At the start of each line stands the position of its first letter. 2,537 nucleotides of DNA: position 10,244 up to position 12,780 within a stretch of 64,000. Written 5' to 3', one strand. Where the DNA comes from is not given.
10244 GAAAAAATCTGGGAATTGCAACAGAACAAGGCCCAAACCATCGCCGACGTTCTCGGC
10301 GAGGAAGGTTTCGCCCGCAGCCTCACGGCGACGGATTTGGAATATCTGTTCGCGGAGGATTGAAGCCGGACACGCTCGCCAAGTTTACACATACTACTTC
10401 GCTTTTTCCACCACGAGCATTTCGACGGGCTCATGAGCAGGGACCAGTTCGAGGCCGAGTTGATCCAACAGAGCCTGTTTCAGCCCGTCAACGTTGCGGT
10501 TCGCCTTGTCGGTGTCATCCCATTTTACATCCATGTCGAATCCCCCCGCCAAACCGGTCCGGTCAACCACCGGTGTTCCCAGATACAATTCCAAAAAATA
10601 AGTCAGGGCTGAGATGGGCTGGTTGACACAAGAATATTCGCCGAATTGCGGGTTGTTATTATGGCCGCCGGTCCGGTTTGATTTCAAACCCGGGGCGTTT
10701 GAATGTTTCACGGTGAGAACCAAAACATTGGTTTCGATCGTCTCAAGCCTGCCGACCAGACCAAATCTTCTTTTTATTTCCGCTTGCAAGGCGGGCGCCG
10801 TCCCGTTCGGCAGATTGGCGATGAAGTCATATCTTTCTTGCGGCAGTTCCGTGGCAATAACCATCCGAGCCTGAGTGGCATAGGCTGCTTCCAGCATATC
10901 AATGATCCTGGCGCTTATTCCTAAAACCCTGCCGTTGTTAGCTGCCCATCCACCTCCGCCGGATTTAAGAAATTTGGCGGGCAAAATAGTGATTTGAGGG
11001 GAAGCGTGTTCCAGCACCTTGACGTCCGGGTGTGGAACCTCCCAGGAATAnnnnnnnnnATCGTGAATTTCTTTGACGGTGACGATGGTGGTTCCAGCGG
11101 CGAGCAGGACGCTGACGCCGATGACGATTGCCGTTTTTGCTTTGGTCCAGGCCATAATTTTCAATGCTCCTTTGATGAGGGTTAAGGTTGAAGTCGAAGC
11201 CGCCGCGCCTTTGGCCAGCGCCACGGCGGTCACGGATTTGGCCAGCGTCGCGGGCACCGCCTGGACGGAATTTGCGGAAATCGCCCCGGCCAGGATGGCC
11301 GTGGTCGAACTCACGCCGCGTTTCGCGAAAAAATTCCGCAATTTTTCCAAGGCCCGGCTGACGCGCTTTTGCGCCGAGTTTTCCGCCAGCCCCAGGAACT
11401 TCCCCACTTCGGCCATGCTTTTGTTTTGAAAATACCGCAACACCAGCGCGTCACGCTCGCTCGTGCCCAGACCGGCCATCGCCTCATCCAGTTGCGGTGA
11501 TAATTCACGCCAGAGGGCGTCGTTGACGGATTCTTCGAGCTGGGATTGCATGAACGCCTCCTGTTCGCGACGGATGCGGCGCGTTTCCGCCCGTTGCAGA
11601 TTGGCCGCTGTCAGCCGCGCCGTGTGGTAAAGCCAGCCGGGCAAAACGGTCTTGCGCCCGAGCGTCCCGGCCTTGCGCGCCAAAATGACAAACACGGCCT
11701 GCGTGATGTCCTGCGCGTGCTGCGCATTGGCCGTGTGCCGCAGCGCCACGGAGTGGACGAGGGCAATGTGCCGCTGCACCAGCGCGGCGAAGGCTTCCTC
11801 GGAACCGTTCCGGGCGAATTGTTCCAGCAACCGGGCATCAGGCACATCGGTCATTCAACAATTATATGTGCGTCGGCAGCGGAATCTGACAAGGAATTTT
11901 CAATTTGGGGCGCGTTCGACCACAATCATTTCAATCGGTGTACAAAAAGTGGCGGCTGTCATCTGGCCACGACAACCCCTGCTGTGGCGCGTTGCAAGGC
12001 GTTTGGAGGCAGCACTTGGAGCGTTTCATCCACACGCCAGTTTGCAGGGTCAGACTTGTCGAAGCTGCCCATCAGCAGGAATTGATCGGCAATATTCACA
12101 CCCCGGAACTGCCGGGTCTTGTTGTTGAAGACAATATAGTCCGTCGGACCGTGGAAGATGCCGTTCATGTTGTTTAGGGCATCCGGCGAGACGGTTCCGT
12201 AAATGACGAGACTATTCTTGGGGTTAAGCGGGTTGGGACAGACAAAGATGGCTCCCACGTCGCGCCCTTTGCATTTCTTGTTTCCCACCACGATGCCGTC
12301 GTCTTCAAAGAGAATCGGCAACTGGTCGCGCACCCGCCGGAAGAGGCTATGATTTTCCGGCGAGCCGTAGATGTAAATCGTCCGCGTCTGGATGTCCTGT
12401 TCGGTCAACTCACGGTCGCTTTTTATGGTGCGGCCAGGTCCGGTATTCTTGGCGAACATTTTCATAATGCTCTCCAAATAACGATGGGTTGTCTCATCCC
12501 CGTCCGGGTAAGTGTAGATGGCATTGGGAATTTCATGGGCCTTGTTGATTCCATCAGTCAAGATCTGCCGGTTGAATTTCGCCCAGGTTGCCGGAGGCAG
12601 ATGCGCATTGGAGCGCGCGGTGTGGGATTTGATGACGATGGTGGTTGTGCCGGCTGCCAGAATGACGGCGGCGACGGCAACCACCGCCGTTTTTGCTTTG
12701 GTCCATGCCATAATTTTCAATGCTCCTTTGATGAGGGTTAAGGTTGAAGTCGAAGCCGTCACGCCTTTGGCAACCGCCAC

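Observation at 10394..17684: Tandem array of four ECF-type sigma factors, each a single polypeptide with TM segment and a different C-terminal sensor-type domain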

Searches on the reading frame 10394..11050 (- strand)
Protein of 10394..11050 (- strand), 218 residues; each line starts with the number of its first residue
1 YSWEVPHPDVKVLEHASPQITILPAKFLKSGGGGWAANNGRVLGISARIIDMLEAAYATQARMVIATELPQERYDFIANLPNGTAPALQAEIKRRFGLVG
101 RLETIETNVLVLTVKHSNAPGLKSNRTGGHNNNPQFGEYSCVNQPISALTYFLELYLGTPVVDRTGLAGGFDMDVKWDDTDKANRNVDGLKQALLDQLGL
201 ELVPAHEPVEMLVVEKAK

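Call 58: search_solved_structures(query=window:10394-11050:-, max_evalue=1)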
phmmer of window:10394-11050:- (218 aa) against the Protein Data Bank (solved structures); distinct sequences matched with E-value up to 1: 0.

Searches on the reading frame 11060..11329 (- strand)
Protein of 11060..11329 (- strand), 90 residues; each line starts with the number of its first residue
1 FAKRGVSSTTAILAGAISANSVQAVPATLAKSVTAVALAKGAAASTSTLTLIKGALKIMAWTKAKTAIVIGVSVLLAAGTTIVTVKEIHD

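Call 78: search_solved_structures(query=A7, max_evalue=10)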
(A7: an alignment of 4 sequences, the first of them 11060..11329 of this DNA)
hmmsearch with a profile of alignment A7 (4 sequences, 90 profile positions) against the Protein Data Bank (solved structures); distinct sequences matched with E-value up to 10: 0.

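Call 79: search_protein_families(library=pfam, proteins=[window:11060-11329:-], max_evalue=10)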
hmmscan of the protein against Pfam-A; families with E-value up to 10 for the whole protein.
window:11060-11329:- (90 aa): 0 families

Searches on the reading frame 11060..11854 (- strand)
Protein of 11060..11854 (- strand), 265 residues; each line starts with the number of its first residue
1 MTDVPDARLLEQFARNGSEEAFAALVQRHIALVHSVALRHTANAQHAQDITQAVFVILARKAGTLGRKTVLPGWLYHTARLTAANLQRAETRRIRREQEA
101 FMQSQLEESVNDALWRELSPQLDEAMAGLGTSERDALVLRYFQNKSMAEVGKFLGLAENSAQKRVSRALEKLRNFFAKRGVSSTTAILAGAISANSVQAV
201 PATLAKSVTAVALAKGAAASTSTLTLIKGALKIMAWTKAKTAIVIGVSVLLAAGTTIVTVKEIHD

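Call 32: search_protein_representatives(alignment_id=A2)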
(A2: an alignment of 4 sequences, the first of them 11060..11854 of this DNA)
Query: 4 sequences, 265 profile positions. Proteins with E-value up to 0.001 (for the whole library): 184534; up to 1e-10: 55662; up to 1e-30: 15227. The best 150 are listed.
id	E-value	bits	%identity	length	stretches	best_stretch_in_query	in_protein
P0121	4.6e-125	432.8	-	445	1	1-262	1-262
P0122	1.5e-124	431.1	-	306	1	1-245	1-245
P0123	3.0e-121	420.3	-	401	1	1-264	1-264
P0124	2.8e-119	413.9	-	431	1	1-264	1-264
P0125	2.7e-118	410.6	-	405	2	4-222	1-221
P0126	1.3e-117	408.4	-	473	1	1-258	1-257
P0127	3.6e-117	406.9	-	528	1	1-260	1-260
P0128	1.8e-116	404.6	-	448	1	1-262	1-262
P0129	5.1e-115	399.9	-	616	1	1-262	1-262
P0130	5.0e-114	396.6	-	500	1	1-262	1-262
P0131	2.5e-113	394.3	-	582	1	7-262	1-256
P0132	3.9e-113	393.7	-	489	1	1-262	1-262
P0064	5.5e-113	393.2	-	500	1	1-263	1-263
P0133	6.0e-113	393.1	-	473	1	1-261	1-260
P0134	1.7e-112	391.6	-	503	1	4-263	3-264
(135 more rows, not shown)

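Call 38: search_protein_families(library=pfam, alignment_id=A4, max_evalue=0.001)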
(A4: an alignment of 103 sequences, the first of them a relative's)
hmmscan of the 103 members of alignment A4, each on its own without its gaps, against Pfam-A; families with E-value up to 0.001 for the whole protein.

A. member 1, P0121 (445 aa): 4 families
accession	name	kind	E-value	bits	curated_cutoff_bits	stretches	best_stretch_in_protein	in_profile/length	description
PF08281.18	Sigma70_r4_2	-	2.6e-10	40.2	25.7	1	121-172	3-54/54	Sigma-70, region 4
PF04545.22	Sigma70_r4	-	1.1e-09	38.1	24.1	1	125-173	1-49/50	Sigma-70, region 4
PF04542.20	Sigma70_r2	-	9e-09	35.4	24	1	25-90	1-68/71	Sigma-70 region 2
PF07676.18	PD40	-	3.8e-07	30.3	20.9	1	368-389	13-35/38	WD40-like Beta Propeller Repeat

B. families by the number of members that match (of 103 scanned): 48 families (the first 25 are shown)
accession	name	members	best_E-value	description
PF08281.18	Sigma70_r4_2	103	2e-25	Sigma-70, region 4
PF04545.22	Sigma70_r4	103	2.8e-22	Sigma-70, region 4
PF04542.20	Sigma70_r2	103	2.4e-13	Sigma-70 region 2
PF12543.13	DUF3738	32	2.6e-27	Protein of unknown function (DUF3738)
PF07638.17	Sigma70_ECF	7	5.7e-05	ECF sigma factor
PF13646.12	HEAT_2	5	3.7e-24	HEAT repeats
PF02985.28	HEAT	3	6.4e-17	HEAT repeat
PF13620.12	CarboxypepD_reg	2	3.3e-15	Carboxypeptidase regulatory-like domain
PF00514.29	Arm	2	7.7e-09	Armadillo/beta-catenin-like repeat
PF03130.22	HEAT_PBS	2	1.4e-07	PBS lyase HEAT-like repeat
PF02369.22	Big_1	2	1e-05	Bacterial Ig-like domain (group 1)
PF03781.23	FGE-sulfatase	1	7.1e-53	Sulfatase-modifying factor enzyme 1-like domain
PF13385.13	Laminin_G_3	1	1.5e-26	Concanavalin A-like lectin/glucanases superfamily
PF12796.13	Ank_2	1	2.5e-20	Ankyrin repeats (3 copies)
PF00023.36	Ank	1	1.7e-19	Ankyrin repeat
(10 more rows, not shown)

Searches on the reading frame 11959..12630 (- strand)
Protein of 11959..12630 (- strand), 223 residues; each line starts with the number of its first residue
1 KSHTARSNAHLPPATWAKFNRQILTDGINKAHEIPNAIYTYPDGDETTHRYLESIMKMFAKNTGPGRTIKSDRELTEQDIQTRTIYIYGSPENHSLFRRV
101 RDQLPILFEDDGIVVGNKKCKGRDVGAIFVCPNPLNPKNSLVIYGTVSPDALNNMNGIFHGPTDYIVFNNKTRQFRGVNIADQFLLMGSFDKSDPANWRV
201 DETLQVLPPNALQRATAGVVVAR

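Call 41: find_homologous_proteins(query=window:11959-12630:-, max_evalue=0.001)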
Query window:11959-12630:- (223 aa): 47 proteins with E <= 0.001 among 189 candidates.
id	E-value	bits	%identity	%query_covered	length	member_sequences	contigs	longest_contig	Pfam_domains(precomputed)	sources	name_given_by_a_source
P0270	4.0e-132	457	88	100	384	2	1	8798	PF04545.23,PF08281.19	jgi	-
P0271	1.6e-123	429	84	100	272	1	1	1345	-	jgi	jgi:hypothetical protein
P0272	7.2e-116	404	81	96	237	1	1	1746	-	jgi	jgi:hypothetical protein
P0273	6.6e-114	397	80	98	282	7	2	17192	-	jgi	jgi:hypothetical protein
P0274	9.8e-111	387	79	98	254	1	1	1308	-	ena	-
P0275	5.0e-109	381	78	96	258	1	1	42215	-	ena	-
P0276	3.6e-105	369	75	98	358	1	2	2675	PF08281.19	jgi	jgi:hypothetical protein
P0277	9.0e-103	361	73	98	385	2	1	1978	PF04545.23,PF08281.19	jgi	jgi:hypothetical protein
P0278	1.0e-101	357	73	97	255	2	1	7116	-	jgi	jgi:hypothetical protein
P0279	1.4e-94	334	68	98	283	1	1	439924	-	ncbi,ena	-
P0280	1.8e-94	334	71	91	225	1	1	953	-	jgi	jgi:hypothetical protein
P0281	6.8e-92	325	86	75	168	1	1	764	-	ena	-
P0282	7.1e-92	325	67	91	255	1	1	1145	-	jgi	-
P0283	3.5e-91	323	67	94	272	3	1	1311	-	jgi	jgi:hypothetical protein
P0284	3.6e-91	323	69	91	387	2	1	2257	PF04545.23,PF08281.19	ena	-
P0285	9.0e-91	321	66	97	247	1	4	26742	-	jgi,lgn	jgi:hypothetical protein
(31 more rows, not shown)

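Call 43: find_encoding_contigs(protein=P0275, flank=5000, max_places=3)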
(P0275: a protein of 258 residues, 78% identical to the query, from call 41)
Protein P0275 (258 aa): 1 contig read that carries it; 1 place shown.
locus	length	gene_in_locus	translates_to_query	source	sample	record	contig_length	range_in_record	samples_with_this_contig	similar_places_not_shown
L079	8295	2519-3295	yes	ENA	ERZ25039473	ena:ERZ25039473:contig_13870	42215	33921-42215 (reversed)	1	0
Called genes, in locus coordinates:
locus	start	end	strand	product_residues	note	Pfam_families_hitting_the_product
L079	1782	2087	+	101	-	PF04542:Sigma70_r2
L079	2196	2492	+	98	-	PF04545:Sigma70_r4, PF08281:Sigma70_r4_2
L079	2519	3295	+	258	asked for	-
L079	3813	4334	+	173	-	PF02621:VitK2_biosynth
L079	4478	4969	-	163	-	PF00583:Acetyltransf_1, PF13673:Acetyltransf_10, PF13508:Acetyltransf_7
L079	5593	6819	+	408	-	-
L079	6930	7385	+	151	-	PF05697:Trigger_N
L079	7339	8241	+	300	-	PF00254:FKBP_C, PF05698:Trigger_C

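Call 44: find_encoding_contigs(protein=P0285, flank=5000, max_places=3)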
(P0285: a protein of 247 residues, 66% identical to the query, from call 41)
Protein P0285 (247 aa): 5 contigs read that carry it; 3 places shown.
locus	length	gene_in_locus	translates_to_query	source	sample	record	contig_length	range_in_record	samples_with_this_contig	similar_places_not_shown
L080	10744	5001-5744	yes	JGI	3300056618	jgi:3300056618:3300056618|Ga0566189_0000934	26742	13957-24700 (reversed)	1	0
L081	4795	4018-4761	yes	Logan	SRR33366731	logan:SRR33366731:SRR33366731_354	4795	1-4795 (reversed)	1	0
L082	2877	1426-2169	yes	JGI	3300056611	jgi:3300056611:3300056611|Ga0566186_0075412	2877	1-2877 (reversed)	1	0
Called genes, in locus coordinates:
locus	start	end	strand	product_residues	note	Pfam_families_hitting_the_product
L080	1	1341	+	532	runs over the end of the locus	PF00691:OmpA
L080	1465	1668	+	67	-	PF01476:LysM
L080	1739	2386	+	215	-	-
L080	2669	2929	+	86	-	PF04226:Transgly_assoc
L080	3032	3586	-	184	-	PF06078:DUF937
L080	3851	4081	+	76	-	PF12844:HTH_19 (weak), PF01381:HTH_3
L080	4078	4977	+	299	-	-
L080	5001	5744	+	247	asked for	-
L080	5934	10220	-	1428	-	PF21075:GDH_ACT1, PF21073:GDH_HM1, PF21077:GDH_ACT3 (faint), PF21078:GDH_HM3, PF05088:Bac_GDH_CD, PF21074:GDH_C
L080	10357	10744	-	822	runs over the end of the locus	PF00676:E1_dh, PF02779:Transket_pyr, PF02780:Transketolase_C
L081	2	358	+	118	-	?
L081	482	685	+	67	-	PF01476:LysM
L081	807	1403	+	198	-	-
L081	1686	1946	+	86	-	PF04226:Transgly_assoc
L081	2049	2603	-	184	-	PF06078:DUF937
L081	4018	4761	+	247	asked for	-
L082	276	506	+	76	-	PF12844:HTH_19 (weak), PF01381:HTH_3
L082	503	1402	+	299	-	-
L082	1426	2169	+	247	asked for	-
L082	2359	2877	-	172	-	?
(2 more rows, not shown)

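Call 57: search_solved_structures(query=A6, max_evalue=1)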
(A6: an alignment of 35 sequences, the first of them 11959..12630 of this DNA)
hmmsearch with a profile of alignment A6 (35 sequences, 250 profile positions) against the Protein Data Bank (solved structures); distinct sequences matched with E-value up to 1: 5.
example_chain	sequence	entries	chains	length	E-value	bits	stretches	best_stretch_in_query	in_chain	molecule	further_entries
3tw4_A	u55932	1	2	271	0.76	12.4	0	105-150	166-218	Septin-7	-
3t5d_A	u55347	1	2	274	0.78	12.4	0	105-150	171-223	Septin-7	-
6n0b_C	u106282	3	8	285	0.83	12.3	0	105-150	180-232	Septin-7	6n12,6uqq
1br0_A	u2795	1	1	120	0.88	12.2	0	49-104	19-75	PROTEIN (SYNTAXIN 1-A)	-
1ez3_A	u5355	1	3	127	0.92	12.1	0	48-104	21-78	SYNTAXIN-1A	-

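Call 65: predict_structure(alignment_id=A6)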
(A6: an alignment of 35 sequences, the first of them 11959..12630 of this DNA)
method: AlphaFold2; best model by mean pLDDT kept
length: 223 residues; sequences in the alignment: 35
mean_pLDDT: 88.9   pTM: 0.86
mean pLDDT of the five models: 88.9, 88.1, 87.9, 56.3, 53.9
residues with pLDDT >= 90: 156; 70-90: 40; 50-70: 19; < 50: 8
segments of 3 or more residues with pLDDT < 50: 1-8
pLDDT, mean of each block of 10 residues (from residue 1): 43 65 78 90 95 85 77 98 97 98 98 98 97 97 96 82 92 92 94 96 92 95 93
secondary structure, 60 per line:
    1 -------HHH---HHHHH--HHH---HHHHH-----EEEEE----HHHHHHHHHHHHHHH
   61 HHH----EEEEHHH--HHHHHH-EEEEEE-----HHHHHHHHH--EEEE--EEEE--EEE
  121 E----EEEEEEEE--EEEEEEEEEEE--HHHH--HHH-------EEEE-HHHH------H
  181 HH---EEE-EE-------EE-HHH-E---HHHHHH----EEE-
elements in order: H14-18 H27-31 E37-41 H46-63 E68-71 H77-82 E84-89 H95-103 E106-109 E112-115 E118-121 E126-133 E136-146 H149-152 E165-168 H170-173 E186-188 H210-215 E220-222

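Call 69: fold_search(model_id=the predicted structure, library=pdb)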
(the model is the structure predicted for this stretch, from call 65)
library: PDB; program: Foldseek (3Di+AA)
matches with E <= 10: 848; with E <= 0.001: 3
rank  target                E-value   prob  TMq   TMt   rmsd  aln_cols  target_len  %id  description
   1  6yg8_B                7.6e-04  1.00  0.38  0.16   8.4       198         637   13  Cryo-EM structure of a BcsB pentamer in the context of an assembled Bcs macrocomplex (released 2021-02-24)
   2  6yg8_A                8.6e-04  1.00  0.40  0.16   7.6       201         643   13  Cryo-EM structure of a BcsB pentamer in the context of an assembled Bcs macrocomplex (released 2021-02-24)
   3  9fmt_A                9.7e-04  0.99  0.41  0.16  11.7       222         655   13  Cryo-EM structure of the BcsB hexameric crown from the E. coli cellulose secretion macrocomplex (released 2024-10-16)
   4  7l2z_C                1.1e-03  1.00  0.43  0.18   9.0       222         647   11  Bacterial cellulose synthase BcsB hexamer (released 2021-03-24)
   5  9fmt_D                1.3e-03  0.99  0.40  0.16  11.7       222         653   14  Cryo-EM structure of the BcsB hexameric crown from the E. coli cellulose secretion macrocomplex (released 2024-10-16)
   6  9fmt_B                1.3e-03  0.99  0.40  0.17  10.8       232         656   14  Cryo-EM structure of the BcsB hexameric crown from the E. coli cellulose secretion macrocomplex (released 2024-10-16)
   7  9fmt_F                1.4e-03  0.99  0.41  0.16  11.4       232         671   12  Cryo-EM structure of the BcsB hexameric crown from the E. coli cellulose secretion macrocomplex (released 2024-10-16)
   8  9fmt_E                1.9e-03  1.00  0.41  0.17   4.9       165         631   15  Cryo-EM structure of the BcsB hexameric crown from the E. coli cellulose secretion macrocomplex (released 2024-10-16)
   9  9fmt_C                2.1e-03  0.99  0.36  0.15  11.8       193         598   13  Cryo-EM structure of the BcsB hexameric crown from the E. coli cellulose secretion macrocomplex (released 2024-10-16)
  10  6yg8_D                2.7e-03  0.99  0.40  0.16   7.4       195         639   13  Cryo-EM structure of a BcsB pentamer in the context of an assembled Bcs macrocomplex (released 2021-02-24)
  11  9b8i                  3.9e-03  0.95  0.37  0.14   9.0       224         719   14  Cryo-EM structure of the E. coli cellulose synthase BcsB-BcsC fusion protein (released 2025-02-19)
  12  9fsa                  6.4e-03  1.00  0.36  0.55   5.0       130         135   10  Cell wall anchoring domain of the surface layer protein of Methanococcus voltae (aa 24-75; 484-576) (released 2024-08-28)
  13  6yg8_E                6.8e-03  0.99  0.38  0.17   4.6       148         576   14  Cryo-EM structure of a BcsB pentamer in the context of an assembled Bcs macrocomplex (released 2021-02-24)
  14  7l2z_E                8.2e-03  0.99  0.40  0.16   7.4       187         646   13  Bacterial cellulose synthase BcsB hexamer (released 2021-03-24)
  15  7l2z_B                9.9e-03  0.98  0.38  0.15   6.5       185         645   13  Bacterial cellulose synthase BcsB hexamer (released 2021-03-24)
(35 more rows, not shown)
